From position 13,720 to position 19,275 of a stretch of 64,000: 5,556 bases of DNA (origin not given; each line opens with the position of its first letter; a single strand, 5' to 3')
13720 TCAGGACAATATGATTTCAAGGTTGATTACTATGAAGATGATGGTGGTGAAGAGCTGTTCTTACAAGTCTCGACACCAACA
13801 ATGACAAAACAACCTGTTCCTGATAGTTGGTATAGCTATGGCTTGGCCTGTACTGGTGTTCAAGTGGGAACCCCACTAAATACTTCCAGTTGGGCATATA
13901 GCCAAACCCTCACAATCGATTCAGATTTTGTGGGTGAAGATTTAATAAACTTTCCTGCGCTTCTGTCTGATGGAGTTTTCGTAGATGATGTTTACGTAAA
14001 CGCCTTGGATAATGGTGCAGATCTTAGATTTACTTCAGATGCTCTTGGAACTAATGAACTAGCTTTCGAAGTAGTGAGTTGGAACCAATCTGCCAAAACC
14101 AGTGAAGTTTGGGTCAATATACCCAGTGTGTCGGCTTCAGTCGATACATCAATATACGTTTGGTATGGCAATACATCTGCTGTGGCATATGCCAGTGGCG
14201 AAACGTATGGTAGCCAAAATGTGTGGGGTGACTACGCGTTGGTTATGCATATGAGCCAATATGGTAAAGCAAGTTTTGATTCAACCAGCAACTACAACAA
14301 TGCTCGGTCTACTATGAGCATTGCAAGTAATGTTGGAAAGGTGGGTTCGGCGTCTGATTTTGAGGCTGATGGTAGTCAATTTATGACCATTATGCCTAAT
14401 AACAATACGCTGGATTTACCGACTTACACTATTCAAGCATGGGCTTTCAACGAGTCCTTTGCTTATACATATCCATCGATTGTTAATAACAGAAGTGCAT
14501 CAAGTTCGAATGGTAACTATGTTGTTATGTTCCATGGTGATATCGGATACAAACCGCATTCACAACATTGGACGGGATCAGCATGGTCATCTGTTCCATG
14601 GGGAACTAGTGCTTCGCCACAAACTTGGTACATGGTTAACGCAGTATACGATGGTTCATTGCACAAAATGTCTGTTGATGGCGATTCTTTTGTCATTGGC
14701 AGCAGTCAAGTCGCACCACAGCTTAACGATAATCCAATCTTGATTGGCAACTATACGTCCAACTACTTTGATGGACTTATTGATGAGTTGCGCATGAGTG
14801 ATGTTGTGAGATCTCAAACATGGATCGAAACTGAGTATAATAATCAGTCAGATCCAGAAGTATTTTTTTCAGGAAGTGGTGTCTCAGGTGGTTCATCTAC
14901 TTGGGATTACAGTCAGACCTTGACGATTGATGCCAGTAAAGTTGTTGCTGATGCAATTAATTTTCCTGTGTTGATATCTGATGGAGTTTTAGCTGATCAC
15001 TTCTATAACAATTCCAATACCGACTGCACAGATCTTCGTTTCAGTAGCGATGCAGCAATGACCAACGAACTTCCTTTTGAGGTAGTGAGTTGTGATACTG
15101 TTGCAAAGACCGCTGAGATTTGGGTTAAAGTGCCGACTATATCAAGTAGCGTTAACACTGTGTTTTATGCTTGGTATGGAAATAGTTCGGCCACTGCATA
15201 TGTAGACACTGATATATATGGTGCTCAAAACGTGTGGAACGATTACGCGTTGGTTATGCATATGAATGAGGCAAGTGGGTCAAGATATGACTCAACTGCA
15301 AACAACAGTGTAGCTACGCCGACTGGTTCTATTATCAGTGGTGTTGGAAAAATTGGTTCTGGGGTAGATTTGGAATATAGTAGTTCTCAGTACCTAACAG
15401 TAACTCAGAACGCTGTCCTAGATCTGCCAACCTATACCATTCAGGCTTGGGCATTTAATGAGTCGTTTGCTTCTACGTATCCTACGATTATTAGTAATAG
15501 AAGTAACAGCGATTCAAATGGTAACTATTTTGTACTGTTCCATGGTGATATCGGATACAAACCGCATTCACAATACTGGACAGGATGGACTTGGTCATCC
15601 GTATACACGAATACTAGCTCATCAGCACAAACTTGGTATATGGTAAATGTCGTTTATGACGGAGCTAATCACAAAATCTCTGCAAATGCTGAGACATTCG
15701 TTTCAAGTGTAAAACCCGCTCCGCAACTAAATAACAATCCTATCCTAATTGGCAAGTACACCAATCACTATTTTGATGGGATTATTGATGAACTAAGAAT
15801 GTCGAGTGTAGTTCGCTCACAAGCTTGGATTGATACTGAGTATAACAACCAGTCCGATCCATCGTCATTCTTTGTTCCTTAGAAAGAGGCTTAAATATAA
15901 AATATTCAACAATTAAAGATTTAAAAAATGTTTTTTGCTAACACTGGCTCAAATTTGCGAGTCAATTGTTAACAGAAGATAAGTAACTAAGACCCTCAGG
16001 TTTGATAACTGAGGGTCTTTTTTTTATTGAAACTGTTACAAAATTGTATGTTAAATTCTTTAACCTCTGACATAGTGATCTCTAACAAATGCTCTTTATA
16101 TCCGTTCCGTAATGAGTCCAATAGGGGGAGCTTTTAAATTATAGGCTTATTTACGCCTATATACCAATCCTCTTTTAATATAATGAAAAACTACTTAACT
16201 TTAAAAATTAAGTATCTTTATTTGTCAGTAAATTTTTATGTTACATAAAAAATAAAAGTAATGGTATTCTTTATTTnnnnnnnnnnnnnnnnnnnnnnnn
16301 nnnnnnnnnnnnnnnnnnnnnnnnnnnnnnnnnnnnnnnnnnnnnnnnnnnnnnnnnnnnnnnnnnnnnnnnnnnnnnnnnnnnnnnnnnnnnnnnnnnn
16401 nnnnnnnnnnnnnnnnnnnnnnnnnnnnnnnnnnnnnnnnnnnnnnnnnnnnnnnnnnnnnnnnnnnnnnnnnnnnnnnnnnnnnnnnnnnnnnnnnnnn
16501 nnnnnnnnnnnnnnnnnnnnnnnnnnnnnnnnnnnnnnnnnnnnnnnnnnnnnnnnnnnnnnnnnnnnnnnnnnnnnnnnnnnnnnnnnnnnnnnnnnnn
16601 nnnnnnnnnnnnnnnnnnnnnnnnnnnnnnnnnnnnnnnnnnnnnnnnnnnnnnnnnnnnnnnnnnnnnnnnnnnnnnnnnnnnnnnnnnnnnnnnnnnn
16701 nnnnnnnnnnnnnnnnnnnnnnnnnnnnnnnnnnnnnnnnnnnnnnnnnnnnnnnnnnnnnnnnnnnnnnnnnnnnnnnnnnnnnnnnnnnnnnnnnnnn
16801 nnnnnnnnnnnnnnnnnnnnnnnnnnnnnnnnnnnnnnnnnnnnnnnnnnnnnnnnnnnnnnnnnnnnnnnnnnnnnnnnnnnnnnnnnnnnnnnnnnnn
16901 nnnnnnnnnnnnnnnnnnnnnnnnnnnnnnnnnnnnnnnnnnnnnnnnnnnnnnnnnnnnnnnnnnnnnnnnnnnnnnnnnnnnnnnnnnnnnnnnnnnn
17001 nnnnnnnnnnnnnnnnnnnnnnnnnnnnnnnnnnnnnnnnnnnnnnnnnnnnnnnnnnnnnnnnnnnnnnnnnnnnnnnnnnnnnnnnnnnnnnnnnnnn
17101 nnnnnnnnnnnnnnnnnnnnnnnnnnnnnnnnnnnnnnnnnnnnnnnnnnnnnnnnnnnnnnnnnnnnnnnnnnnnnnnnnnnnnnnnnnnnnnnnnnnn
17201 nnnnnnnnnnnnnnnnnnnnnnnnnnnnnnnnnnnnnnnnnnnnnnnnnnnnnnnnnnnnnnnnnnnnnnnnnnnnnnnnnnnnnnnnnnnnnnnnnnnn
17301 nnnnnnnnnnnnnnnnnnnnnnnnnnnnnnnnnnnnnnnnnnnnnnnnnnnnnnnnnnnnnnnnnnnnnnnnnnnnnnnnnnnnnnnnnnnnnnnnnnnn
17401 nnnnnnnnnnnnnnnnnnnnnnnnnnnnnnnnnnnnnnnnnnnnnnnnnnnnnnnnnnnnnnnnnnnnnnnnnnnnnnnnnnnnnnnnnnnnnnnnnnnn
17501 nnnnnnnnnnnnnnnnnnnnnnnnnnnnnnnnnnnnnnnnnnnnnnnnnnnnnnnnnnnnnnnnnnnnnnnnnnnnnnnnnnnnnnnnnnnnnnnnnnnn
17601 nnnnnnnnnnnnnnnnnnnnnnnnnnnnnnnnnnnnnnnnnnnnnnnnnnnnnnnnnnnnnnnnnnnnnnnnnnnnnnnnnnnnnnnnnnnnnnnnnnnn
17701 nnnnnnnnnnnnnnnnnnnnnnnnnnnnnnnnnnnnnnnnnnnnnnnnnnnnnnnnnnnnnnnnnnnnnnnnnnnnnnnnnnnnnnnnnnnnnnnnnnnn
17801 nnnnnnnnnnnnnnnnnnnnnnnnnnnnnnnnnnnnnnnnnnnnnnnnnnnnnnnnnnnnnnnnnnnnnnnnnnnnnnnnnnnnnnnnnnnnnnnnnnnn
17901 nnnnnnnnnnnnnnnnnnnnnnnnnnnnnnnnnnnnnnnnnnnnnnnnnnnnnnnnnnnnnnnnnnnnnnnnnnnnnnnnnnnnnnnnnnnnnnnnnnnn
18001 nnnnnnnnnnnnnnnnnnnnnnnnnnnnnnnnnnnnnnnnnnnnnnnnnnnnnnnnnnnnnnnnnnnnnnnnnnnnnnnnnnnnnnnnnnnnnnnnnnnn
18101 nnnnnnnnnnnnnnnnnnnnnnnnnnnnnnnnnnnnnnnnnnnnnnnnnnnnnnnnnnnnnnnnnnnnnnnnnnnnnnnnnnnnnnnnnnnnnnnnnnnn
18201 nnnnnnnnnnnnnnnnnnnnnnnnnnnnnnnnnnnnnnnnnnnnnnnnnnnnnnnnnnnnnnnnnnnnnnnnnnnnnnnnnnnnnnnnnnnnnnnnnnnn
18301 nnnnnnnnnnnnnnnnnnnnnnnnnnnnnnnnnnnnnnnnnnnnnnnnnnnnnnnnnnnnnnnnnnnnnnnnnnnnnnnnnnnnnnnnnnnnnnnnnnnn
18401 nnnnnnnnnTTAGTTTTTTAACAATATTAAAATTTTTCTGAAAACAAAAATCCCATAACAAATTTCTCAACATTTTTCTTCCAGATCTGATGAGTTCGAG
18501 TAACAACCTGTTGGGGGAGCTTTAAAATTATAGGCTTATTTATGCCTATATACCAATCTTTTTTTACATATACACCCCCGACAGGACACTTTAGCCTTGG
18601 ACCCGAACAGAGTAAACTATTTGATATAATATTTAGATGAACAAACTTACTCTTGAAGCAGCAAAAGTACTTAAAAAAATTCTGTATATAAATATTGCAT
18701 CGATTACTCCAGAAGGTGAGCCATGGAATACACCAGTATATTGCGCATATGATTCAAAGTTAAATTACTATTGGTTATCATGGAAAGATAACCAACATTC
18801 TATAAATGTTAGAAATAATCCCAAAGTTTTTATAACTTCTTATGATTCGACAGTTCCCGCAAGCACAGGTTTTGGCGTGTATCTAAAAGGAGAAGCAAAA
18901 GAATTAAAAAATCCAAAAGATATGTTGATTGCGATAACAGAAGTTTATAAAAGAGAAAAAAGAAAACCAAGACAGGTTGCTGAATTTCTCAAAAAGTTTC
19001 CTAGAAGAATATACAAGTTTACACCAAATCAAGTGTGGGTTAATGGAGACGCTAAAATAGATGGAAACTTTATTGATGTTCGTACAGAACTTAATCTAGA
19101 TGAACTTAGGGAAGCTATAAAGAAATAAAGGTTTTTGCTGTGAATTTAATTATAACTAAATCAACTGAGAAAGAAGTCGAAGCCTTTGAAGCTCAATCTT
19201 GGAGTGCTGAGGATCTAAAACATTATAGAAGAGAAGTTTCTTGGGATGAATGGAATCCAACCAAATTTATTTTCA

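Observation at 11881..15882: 1333-aa secreted protein with an M23 peptidase, PA14 and tandemly duplicated DUF2341-LamG module, carrying an internal ~1 kb DNA tandem duplication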

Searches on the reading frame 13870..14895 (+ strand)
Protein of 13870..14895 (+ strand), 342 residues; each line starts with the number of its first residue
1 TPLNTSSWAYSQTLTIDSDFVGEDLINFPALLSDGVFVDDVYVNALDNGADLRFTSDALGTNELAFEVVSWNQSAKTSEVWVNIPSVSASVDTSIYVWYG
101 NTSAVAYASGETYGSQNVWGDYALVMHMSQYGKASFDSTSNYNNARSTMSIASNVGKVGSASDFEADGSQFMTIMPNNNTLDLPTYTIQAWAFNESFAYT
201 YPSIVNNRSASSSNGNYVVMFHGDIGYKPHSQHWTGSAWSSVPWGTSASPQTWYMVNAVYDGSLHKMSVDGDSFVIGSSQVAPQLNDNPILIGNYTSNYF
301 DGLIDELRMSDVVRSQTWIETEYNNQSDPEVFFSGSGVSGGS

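Call 71: predict_structure(alignment_id=A6)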
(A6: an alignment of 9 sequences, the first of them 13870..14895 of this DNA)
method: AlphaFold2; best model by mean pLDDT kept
length: 342 residues; sequences in the alignment: 9
mean_pLDDT: 67.1   pTM: 0.75
mean pLDDT of the five models: 67.1, 65.4, 62.7, 62.5, 56.2
residues with pLDDT >= 90: 68; 70-90: 102; 50-70: 70; < 50: 102
segments of 3 or more residues with pLDDT < 50: 1-3, 130-134, 153-157, 168-170, 197-226, 236-238, 240-248, 268-299, 336-338, 340-342
pLDDT, mean of each block of 10 residues (from residue 1): 62 93 94 89 89 93 92 87 96 95 85 89 74 57 55 51 58 53 70 59 43 40 43 48 47 70 52 34 29 36 75 83 84 63 36
secondary structure, 60 per line:
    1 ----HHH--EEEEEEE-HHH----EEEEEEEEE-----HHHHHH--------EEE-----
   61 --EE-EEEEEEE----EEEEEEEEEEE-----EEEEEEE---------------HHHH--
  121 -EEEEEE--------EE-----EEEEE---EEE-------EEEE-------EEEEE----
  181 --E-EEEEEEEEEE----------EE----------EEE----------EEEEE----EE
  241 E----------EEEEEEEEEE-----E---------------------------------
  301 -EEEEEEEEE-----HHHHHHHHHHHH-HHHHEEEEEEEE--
elements in order: E10-16 E25-33 H39-44 E53-55 E66-72 E77-87 E93-99 H115-118 E122-127 E143-147 E151-153 E161-164 E172-176 E185-194 E217-219 E230-234 E239-241 E252-261 E302-310 H316-327 H329-332 E333-340
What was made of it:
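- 13885..14895 (+): DUF2341 + LamG (ConA-like) module 1, aa 669-1005. AF2 model: the DUF2341 part has pLDDT of about 90 and the LamG part is lower (call 71).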

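Call 73: fold_search(model_id=the predicted structure, library=pdb)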
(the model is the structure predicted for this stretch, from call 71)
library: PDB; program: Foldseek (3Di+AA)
matches with E <= 10: 289; with E <= 0.001: 0
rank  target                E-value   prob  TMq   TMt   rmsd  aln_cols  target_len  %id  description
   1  1mz6                  1.4e-02  0.82  0.30  0.18  15.8       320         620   10  Trypanosoma rangeli sialidase in complex with the inhibitor DANA (released 2002-10-16)
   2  4f83                  2.0e-02  0.97  0.34  0.29   9.7       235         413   11  Crystal structure of the receptor binding domain of botulinum neurotoxin mosaic serotype C/D with a tetraethylene glycol (released 2012-06-20)
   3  9qco_A                2.4e-02  0.98  0.34  0.13   9.9       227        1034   14  NTNH-HA70 complex from Clostridium botulinum Serotype B1 (released 2025-09-10)
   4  9arj_B                2.4e-02  0.97  0.34  0.11   9.4       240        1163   10  CryoEM structure of BoNT-NTNH-OrfX2 complex from Clostridium botulinum E1, major class (released 2025-01-22)
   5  2fhr                  2.7e-02  0.85  0.32  0.19  17.4       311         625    9  Trypanosoma Rangeli Sialidase In Complex With 2,3- Difluorosialic Acid (Covalent Intermediate) (released 2006-01-17)
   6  7oa8                  2.8e-02  0.25  0.25  0.23  15.1       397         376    8  PilC minor pilin of Streptococcus sanguinis SK36 type IV pili (released 2022-05-04)
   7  3rmy_B                3.9e-02  0.80  0.30  0.26  10.9       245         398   11  Crystal structure of HCR/D W1238A mutant (released 2011-06-01)
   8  1mz5                  3.9e-02  0.63  0.31  0.19  15.9       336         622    9  Trypanosoma rangeli sialidase (released 2002-10-16)
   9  4xup_A                3.9e-02  0.25  0.23  0.24  14.9       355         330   11  Structure of the N-terminal CBM22-1-CBM22-2 tandem domain from Paenibacillus barcinonensis Xyn10C (released 2015-06-03)
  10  3v0a_B                4.1e-02  0.96  0.35  0.12   9.7       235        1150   12  2.7 angstrom crystal structure of BoNT/Ai in complex with NTNHA (released 2012-03-14)
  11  3n7j                  4.1e-02  0.87  0.32  0.28   8.8       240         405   12  Crystal structure of botulinum neurotoxin serotype D binding domain (released 2010-09-08)
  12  7ce2_A                5.4e-02  0.77  0.31  0.25   9.2       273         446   10  The Crystal structure of TeNT Hc complexed with neutralizing antibody (released 2021-04-07)
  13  2a75                  6.8e-02  0.60  0.33  0.20  16.2       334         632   10  Trypanosoma rangeli Sialidase In Complex With 2,3- Difluorosialic Acid (Covalent Intermediate) (released 2005-11-22)
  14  1ms5_A                6.8e-02  0.41  0.30  0.19  17.6       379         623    8  Triclinic form of Trypanosoma cruzi trans-sialidase, soaked with N-acetylneuraminyl-a-2,3-thio-galactoside (NA-S-Gal) (released 2003-03-25)
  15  3rmx_B                7.6e-02  0.66  0.29  0.25  10.6       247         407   12  Crystal structure of HCR/D F1240A mutant (released 2011-06-01)
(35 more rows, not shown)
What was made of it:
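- The LamG part of the module model is low-confidence (call 71), and PDB matches for it are weak (E > 0.01, call 73). There is a weak structural match to the lectin-bearing minor pilin PilC of S. sanguinis (E 0.03, call 73).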

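Call 86: fold_search(model_id=the predicted structure, library=viral)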
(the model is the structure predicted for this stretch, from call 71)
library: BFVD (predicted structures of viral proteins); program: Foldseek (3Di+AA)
matches with E <= 10: 600; with E <= 0.001: 41
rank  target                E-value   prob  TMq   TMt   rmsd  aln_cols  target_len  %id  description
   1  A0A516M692            1.0e-17  1.00  0.69  0.33   5.9       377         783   17  (no name in the UniProt tables at hand)
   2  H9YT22                9.5e-10  1.00  0.54  0.27   8.0       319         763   17  (no name in the UniProt tables at hand)
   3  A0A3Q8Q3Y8            2.2e-07  1.00  0.31  0.21  11.7       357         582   13  DUF2341 domain-containing protein [Sulfolobales Beppu rod-shaped virus 1]
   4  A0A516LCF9            2.3e-06  1.00  0.26  0.35  18.5       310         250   17  (no name in the UniProt tables at hand)
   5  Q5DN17                2.6e-06  1.00  0.36  0.17  13.3       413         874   11  Gp88 [Alphaproteobacteria phage PhiJL001]
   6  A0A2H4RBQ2            8.6e-06  1.00  0.32  0.29  11.5       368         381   10  Signal peptide protein [Sulfolobus ellipsoid virus 1]
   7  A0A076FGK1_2          1.3e-05  1.00  0.37  0.15  13.3       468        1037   11  Putative concanavalin A-like lectin/glucanase superfamily protein [Aureococcus anophagefferens virus]
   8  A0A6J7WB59            1.6e-05  1.00  0.33  0.24  18.3       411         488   14  Concanavalin A-like lectin/glucanases superfamily [uncultured Caudovirales phage]
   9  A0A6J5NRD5            1.8e-05  1.00  0.28  0.25  15.6       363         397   14  Concanavalin A-like lectin/glucanases superfamily [uncultured Caudovirales phage]
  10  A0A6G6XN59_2          2.6e-05  1.00  0.32  0.10  25.1       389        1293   14  (no name in the UniProt tables at hand)
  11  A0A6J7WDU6            4.7e-05  1.00  0.36  0.48   9.0       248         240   14  Concanavalin A-like lectin/glucanases superfamily [uncultured Caudovirales phage]
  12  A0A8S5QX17            5.3e-05  0.99  0.32  0.20  15.3       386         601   10  Concanavalin A-like lectin/glucanase superfamily protein [Siphoviridae sp. ctcuE16]
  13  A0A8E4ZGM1            5.6e-05  1.00  0.40  0.22  11.2       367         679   12  Uncharacterized protein [Winogradskyella phage Peternella_1]
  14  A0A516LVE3            5.6e-05  1.00  0.36  0.30  17.2       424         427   11  (no name in the UniProt tables at hand)
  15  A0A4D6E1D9            8.2e-05  1.00  0.36  0.17  19.2       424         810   12  LamG-like jellyroll fold domain-containing protein [Streptomyces phage Circinus]
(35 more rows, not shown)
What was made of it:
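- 13885..14895 (+): Foldseek against viral models gives DUF2341/LamG virion proteins, E down to 1e-17 (call 86).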

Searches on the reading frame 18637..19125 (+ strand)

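Call 11: search_protein_families(library=pfam, proteins=[window:18637-19125:+], max_evalue=0.01)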
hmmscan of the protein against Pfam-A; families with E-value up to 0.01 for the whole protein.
window:18637-19125:+ (163 aa): 1 family
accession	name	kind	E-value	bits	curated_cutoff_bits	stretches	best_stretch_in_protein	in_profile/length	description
PF01243.27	PNPOx_N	-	7.1e-09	36.5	28.1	1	7-134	4-117/120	Pyridoxamine 5'-phosphate oxidase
